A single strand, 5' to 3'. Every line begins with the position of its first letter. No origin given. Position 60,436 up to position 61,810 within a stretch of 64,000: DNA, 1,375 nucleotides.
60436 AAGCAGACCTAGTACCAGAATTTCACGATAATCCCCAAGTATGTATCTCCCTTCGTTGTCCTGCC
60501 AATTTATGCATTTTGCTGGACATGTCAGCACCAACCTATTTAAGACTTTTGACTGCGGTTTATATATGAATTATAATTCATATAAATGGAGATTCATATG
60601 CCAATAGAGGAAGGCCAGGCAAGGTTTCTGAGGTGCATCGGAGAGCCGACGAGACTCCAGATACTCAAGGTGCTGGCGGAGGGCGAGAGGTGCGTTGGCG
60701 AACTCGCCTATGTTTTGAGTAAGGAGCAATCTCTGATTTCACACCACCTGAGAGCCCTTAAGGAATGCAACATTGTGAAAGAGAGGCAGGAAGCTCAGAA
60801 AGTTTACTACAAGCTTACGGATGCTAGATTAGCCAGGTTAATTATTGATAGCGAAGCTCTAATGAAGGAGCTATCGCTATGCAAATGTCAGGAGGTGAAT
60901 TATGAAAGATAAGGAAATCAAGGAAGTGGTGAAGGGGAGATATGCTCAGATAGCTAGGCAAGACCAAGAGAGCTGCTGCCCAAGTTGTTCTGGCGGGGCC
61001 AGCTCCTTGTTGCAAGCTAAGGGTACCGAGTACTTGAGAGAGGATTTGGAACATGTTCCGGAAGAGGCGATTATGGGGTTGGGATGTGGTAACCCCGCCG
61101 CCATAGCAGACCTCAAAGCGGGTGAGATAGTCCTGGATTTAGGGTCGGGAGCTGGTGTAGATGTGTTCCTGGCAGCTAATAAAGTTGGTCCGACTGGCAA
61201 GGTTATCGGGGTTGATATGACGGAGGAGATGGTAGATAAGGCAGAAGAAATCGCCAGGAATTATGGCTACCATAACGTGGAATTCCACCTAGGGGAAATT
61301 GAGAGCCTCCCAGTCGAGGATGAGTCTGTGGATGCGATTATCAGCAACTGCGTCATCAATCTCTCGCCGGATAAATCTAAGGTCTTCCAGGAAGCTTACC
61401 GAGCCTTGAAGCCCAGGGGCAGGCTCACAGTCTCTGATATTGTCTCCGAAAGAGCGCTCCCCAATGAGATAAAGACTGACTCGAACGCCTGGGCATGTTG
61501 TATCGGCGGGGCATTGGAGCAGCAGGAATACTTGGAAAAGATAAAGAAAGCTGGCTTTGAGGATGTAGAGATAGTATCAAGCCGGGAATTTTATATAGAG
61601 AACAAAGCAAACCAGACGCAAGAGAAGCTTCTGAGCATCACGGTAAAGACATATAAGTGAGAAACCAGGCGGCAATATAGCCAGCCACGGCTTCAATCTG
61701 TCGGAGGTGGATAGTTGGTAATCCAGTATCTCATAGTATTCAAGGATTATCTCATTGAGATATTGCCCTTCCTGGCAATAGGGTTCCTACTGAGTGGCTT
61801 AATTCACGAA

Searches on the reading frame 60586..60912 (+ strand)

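Call 62: search_protein_families(library=pfam, proteins=[window:60586-60912:+], max_evalue=0.001)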
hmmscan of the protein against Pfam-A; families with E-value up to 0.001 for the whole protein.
window:60586-60912:+ (108 aa): 2 families
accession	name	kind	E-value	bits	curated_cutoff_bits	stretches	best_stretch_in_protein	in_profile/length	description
PF01022.26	HTH_5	-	1.6e-18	66.7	22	1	21-65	2-46/47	Bacterial regulatory protein, arsR family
PF12840.13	HTH_20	-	9.6e-08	32.3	27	1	19-66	2-50/51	Helix-turn-helix domain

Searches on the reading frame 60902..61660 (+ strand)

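Call 45: search_protein_families(library=pfam, proteins=[window:60902-61660:+], max_evalue=0.00001)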
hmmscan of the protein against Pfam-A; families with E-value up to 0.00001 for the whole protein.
window:60902-61660:+ (252 aa): 9 families
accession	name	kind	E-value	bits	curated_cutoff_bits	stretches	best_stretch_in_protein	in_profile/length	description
PF13847.12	Methyltransf_31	-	1.3e-42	145.4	27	1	72-218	2-145/145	Methyltransferase domain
PF13649.12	Methyltransf_25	-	1.8e-22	80.3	27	1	77-173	1-97/97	Methyltransferase domain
PF08241.18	Methyltransf_11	-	4.9e-21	75.6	21.2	1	78-176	1-94/95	Methyltransferase domain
PF01209.24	Ubie_methyltran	-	7.7e-19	68.4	20.1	1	71-179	45-153/233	ubiE/COQ5 methyltransferase family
PF08242.18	Methyltransf_12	-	1.2e-14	55.2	30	1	78-175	1-98/98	Methyltransferase domain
PF13489.12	Methyltransf_23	-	1.8e-10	41.2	27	1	69-197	18-134/164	Methyltransferase domain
PF01135.25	PCMT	-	3.4e-09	37.2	20.3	1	70-132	70-132/210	Protein-L-isoaspartate(D-aspartate) O-methyltransferase (PCMT)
PF06325.19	PrmA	-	6.7e-09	36.1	22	1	71-185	159-266/296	Ribosomal protein L11 methyltransferase (PrmA)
PF05175.20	MTS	-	3.9e-08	33.5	23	1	74-186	32-144/170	Methyltransferase small domain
